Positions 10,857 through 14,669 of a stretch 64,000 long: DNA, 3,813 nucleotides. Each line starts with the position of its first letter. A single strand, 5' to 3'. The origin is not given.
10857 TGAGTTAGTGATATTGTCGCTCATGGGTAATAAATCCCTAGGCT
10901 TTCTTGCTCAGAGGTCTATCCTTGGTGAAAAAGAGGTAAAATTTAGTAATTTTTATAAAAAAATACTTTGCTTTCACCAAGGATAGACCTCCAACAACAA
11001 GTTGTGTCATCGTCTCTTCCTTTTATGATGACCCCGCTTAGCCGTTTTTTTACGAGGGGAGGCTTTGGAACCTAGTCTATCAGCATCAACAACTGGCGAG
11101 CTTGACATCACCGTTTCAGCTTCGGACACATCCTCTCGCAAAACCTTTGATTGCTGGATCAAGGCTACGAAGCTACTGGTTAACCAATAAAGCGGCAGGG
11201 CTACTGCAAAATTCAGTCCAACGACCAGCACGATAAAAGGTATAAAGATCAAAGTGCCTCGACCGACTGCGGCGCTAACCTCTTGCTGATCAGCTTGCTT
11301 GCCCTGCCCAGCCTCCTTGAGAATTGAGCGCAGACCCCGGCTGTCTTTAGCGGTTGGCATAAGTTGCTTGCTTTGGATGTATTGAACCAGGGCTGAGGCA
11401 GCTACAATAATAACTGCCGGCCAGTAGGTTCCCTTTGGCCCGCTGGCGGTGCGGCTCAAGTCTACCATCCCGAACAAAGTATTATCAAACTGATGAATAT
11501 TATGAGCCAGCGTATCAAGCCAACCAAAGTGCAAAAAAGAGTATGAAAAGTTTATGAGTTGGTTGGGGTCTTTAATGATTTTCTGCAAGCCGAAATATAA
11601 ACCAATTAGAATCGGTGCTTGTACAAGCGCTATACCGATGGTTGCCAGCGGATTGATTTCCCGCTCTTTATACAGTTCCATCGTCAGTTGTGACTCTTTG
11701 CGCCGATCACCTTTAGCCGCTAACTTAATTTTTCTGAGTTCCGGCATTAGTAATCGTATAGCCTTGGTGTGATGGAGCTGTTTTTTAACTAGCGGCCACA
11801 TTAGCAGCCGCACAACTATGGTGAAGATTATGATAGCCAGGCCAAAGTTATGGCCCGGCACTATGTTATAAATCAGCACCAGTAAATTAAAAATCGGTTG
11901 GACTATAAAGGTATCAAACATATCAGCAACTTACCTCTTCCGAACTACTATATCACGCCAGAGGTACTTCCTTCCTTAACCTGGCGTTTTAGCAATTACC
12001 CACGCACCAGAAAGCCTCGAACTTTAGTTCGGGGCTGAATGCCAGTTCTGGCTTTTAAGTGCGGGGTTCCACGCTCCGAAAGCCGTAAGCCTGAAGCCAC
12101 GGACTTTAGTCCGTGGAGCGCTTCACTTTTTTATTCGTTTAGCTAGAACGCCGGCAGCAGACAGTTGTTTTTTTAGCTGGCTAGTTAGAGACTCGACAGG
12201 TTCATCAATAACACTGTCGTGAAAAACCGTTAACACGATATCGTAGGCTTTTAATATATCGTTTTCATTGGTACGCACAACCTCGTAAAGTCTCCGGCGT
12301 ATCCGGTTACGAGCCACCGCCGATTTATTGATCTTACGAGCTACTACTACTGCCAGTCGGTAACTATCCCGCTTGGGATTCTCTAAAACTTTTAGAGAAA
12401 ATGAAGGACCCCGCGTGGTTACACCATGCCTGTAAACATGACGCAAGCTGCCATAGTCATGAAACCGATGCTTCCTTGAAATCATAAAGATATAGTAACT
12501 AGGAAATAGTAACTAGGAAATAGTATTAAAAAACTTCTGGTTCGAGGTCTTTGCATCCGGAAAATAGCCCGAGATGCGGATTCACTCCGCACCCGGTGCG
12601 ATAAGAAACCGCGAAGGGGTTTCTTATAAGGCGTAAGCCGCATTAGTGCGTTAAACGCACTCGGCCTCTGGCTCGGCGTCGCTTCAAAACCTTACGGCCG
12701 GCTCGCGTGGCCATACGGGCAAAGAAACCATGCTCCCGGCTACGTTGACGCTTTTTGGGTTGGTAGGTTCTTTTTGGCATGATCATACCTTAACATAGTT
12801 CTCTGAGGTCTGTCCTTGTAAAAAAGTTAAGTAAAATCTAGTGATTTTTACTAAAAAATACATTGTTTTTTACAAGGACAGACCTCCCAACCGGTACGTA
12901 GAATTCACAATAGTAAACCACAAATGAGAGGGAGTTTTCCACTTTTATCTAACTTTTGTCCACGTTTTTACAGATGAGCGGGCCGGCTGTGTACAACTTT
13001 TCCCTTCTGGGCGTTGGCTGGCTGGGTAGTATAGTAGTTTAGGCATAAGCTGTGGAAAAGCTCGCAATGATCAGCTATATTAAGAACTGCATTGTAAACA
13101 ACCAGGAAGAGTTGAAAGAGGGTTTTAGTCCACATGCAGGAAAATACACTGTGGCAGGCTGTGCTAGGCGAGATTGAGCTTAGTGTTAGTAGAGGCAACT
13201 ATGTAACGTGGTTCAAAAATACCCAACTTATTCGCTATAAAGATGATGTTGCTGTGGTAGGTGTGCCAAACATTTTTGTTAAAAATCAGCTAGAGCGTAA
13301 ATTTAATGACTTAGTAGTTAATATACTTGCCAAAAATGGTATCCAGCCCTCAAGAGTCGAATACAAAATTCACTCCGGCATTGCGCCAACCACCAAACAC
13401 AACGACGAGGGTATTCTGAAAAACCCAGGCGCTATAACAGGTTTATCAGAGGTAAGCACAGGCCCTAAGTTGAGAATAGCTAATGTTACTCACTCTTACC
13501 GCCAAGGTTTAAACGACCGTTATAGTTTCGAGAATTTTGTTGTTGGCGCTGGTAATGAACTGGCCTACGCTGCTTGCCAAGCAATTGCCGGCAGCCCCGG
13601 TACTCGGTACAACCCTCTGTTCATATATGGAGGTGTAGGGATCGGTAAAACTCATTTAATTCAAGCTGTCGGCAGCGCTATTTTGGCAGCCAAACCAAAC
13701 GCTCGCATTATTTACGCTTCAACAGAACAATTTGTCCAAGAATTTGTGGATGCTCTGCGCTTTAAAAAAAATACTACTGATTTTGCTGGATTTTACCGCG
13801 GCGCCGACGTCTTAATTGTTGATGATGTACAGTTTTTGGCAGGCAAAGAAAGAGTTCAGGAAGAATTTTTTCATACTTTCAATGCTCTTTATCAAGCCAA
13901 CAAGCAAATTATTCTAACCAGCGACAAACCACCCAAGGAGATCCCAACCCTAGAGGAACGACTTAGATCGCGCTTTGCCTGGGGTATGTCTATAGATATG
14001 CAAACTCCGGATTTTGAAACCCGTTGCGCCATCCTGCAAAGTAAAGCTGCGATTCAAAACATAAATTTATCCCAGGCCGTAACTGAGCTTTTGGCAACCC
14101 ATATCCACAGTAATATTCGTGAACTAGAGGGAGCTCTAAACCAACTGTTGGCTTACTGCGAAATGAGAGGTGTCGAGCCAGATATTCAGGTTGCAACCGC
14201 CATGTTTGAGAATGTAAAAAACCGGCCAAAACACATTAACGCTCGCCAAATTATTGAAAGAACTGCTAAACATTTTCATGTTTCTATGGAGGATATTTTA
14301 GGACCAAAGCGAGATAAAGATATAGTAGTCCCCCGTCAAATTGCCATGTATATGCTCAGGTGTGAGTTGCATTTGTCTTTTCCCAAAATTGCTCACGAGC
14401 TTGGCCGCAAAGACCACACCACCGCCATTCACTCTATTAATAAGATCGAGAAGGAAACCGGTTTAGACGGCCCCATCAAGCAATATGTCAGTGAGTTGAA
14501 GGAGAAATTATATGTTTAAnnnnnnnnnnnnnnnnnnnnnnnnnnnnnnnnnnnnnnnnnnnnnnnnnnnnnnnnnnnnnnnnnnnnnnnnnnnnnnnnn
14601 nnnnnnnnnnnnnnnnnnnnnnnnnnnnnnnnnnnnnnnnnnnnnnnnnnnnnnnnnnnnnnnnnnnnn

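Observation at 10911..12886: Two paralogous 81/82-nt perfect palindromes carrying promoter-like hexamers sit upstream of jag and rpmH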

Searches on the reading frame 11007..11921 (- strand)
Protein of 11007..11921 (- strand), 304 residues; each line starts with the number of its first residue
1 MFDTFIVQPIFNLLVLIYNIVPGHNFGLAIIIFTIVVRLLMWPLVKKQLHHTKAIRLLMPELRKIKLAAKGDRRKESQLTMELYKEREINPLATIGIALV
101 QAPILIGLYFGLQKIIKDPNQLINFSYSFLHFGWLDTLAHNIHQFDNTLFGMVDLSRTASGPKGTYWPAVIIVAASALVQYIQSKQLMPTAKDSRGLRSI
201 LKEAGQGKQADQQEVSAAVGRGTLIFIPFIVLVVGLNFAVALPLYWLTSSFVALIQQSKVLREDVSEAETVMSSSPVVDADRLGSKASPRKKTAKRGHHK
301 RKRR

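Call 11: search_protein_families(library=pfam, proteins=[window:11007-11921:-])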
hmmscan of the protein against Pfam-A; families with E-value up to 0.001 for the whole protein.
window:11007-11921:- (304 aa): 1 family
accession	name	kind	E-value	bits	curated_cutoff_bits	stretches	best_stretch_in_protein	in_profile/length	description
PF02096.25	60KD_IMP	-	3e-35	122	35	1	26-258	1-159/163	60Kd inner membrane protein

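Call 12: find_homologous_proteins(query=window:11007-11921:-)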
Query window:11007-11921:- (304 aa): 5717 proteins with E <= 0.001 among 8000 candidates; the best 120 are listed.
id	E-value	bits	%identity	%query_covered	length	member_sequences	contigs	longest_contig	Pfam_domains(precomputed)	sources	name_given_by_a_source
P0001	3.4e-195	665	100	100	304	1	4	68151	PF02096.27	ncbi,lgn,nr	ncbi:membrane protein insertase YidC [Candidatus Saccharibacteria bacterium]|nr:membrane protein ins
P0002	2.3e-174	597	93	93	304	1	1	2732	PF02096.27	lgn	-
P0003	4.9e-170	582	86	100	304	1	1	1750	PF02096.27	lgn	-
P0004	9.4e-150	516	80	92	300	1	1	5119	PF02096.27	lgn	-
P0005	9.8e-147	506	77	92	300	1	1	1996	PF02096.27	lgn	-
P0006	6.0e-142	490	72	100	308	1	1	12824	PF02096.27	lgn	-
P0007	3.0e-140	485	72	100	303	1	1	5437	PF02096.27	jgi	jgi:YidC/Oxa1 family membrane protein insertase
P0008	3.2e-140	485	77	87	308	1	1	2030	PF02096.27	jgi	jgi:YidC/Oxa1 family membrane protein insertase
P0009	6.2e-140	484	70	100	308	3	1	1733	PF02096.27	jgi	jgi:YidC/Oxa1 family membrane protein insertase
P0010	6.5e-140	484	72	97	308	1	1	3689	PF02096.27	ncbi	-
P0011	1.6e-139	482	75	93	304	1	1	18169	PF02096.27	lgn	-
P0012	3.3e-139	481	72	98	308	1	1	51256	PF02096.27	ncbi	-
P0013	5.4e-139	481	70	100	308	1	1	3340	PF02096.27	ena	-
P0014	5.9e-139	480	73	95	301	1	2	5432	PF02096.27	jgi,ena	-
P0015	7.3e-139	480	70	100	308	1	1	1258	PF02096.27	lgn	-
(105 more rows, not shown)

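Call 13: find_encoding_contigs(protein=P0001, flank=5000, max_places=4)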
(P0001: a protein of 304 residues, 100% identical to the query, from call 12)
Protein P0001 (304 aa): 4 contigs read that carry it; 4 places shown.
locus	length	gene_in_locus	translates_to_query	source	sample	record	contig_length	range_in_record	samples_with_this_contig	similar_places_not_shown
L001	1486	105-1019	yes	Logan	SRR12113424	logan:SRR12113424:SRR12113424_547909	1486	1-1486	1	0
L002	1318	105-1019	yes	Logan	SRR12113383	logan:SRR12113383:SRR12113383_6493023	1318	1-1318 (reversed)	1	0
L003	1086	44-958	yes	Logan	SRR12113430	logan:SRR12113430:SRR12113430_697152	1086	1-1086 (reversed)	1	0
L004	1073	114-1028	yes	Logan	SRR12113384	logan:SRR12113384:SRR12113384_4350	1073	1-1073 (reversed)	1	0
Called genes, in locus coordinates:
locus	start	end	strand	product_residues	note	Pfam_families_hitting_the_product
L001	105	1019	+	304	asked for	PF02096:60KD_IMP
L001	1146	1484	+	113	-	?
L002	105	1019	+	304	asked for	PF02096:60KD_IMP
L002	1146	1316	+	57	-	?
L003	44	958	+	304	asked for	PF02096:60KD_IMP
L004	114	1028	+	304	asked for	PF02096:60KD_IMP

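Call 14: find_encoding_contigs(protein=P0006, flank=5000, max_places=2)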
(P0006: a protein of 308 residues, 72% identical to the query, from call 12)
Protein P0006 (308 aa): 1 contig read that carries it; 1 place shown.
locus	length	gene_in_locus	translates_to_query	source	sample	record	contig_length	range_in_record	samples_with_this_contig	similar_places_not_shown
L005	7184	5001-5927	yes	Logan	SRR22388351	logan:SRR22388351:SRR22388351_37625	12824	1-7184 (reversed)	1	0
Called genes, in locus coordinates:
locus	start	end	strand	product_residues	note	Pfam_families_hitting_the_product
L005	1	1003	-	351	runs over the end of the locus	PF02463:SMC_N, PF13175:AAA_15, PF13476:AAA_23, PF13304:AAA_21 (weak)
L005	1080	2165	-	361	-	PF00712:DNA_pol3_beta, PF02767:DNA_pol3_beta_2, PF02768:DNA_pol3_beta_3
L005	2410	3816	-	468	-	PF11638:DnaA_N, PF00004:AAA (faint), PF00308:Bac_DnaA, PF01695:IstB_IS21 (weak), PF08299:Bac_DnaA_C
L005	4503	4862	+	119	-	PF00825:Ribonuclease_P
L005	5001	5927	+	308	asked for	PF02096:60KD_IMP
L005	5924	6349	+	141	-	PF05635:23S_rRNA_IVP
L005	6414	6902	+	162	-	PF13083:KH_KhpA-B, PF01424:R3H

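Call 15: find_encoding_contigs(protein=P0011, flank=5000, max_places=2)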
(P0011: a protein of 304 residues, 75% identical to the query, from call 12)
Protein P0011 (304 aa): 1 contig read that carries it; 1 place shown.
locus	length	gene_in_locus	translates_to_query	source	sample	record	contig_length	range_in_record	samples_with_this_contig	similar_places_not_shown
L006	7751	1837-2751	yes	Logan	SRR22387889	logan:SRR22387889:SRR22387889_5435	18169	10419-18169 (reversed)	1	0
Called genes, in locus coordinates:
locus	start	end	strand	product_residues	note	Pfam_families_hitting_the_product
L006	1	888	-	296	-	?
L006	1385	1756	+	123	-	PF00825:Ribonuclease_P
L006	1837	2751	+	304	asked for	PF02096:60KD_IMP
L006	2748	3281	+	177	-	PF13083:KH_KhpA-B (weak), PF01424:R3H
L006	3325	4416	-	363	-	PF13439:Glyco_transf_4, PF20706:GT4-conflict, PF00534:Glycos_transf_1, PF13692:Glyco_trans_1_4, PF13524:Glyco_trans_1_2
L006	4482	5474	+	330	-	PF01370:Epimerase, PF05368:NmrA, PF16363:GDP_Man_Dehyd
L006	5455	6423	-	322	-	PF01073:3Beta_HSD (weak), PF01370:Epimerase, PF04321:RmlD_sub_bind, PF07993:NAD_binding_4 (faint), PF13460:NAD_binding_10, PF16363:GDP_Man_Dehyd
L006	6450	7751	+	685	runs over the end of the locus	PF00535:Glycos_transf_2, PF13641:Glyco_tranf_2_3, PF13632:Glyco_trans_2_3, PF00534:Glycos_transf_1, PF20706:GT4-conflict (weak), PF13524:Glyco_trans_1_2, PF13692:Glyco_trans_1_4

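Call 16: find_encoding_contigs(protein=P0004, flank=5000, max_places=2)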
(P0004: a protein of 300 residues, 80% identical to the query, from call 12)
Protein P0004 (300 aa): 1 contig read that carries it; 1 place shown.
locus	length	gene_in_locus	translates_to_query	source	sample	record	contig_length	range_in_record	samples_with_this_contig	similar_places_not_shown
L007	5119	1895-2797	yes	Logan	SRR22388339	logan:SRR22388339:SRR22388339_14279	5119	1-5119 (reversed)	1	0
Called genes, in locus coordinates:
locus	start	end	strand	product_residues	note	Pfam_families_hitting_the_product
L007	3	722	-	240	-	?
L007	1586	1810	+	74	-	PF00825:Ribonuclease_P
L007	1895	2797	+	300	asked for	PF02096:60KD_IMP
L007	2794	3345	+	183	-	PF13083:KH_KhpA-B (weak), PF01424:R3H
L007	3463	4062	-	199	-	-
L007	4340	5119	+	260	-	?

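Call 36: find_encoding_contigs(protein=P0002, flank=5000, max_places=2)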
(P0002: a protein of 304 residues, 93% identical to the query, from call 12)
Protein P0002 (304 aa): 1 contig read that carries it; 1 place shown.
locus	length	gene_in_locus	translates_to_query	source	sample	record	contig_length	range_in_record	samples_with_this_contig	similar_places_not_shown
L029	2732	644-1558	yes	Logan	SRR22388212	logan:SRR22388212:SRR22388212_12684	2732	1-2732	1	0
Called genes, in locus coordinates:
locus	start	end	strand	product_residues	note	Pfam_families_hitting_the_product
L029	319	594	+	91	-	PF00825:Ribonuclease_P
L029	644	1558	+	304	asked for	PF02096:60KD_IMP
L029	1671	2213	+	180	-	PF13083:KH_KhpA-B (weak), PF01424:R3H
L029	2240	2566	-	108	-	-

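Call 37: find_encoding_contigs(protein=P0003, flank=5000, max_places=2)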
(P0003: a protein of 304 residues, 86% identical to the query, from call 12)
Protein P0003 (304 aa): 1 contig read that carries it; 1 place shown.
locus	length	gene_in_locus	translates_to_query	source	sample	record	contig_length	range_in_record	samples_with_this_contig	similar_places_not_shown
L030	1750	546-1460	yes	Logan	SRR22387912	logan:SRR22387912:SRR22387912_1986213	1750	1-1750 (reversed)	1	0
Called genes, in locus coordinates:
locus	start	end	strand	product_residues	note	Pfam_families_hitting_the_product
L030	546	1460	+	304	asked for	PF02096:60KD_IMP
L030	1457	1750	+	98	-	?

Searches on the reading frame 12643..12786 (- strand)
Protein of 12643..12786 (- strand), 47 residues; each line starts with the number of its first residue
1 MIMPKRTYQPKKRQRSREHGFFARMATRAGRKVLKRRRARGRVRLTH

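Call 11: search_protein_families(library=pfam, proteins=[window:12643-12786:-])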
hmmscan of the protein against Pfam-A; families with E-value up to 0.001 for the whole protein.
window:12643-12786:- (47 aa): 1 family
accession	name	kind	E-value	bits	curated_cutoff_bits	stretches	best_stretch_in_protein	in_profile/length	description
PF00468.22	Ribosomal_L34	-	6.4e-21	74.5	25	1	5-47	2-44/44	Ribosomal protein L34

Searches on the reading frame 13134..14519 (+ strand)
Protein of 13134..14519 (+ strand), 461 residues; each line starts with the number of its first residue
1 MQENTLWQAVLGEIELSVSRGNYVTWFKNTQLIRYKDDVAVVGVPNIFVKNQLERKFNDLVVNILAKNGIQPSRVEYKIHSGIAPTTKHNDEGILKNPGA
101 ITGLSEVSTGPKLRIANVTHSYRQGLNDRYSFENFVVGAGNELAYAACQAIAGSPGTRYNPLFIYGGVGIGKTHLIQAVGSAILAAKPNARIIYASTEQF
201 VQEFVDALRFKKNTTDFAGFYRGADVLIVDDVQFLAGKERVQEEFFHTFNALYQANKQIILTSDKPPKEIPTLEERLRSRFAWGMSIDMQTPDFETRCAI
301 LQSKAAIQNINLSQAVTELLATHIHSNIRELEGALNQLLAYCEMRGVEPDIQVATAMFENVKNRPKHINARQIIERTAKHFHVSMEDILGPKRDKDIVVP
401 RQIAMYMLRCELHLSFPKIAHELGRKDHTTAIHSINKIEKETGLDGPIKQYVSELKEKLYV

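Call 11: search_protein_families(library=pfam, proteins=[window:13134-14519:+])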
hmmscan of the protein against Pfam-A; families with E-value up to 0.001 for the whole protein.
window:13134-14519:+ (461 aa): 5 families
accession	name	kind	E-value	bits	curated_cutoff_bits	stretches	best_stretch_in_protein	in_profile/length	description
PF00308.24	Bac_DnaA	-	9.1e-68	228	23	1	126-288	1-162/162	Bacterial DnaA ATPAse domain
PF08299.17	Bac_DnaA_C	-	1.7e-23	82.9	31.5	1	372-438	3-69/69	Bacterial dnaA protein helix-turn-helix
PF11638.13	DnaA_N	-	5.1e-11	42.6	24.6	1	4-65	1-63/65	DnaA N-terminal domain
PF01695.23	IstB_IS21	-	6.5e-09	36.1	24.1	1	162-266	95-195/238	IstB-like ATP binding protein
PF00004.35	AAA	-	0.00025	21.9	21.2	1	163-280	2-126/131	ATPase family associated with various cellular activities (AAA)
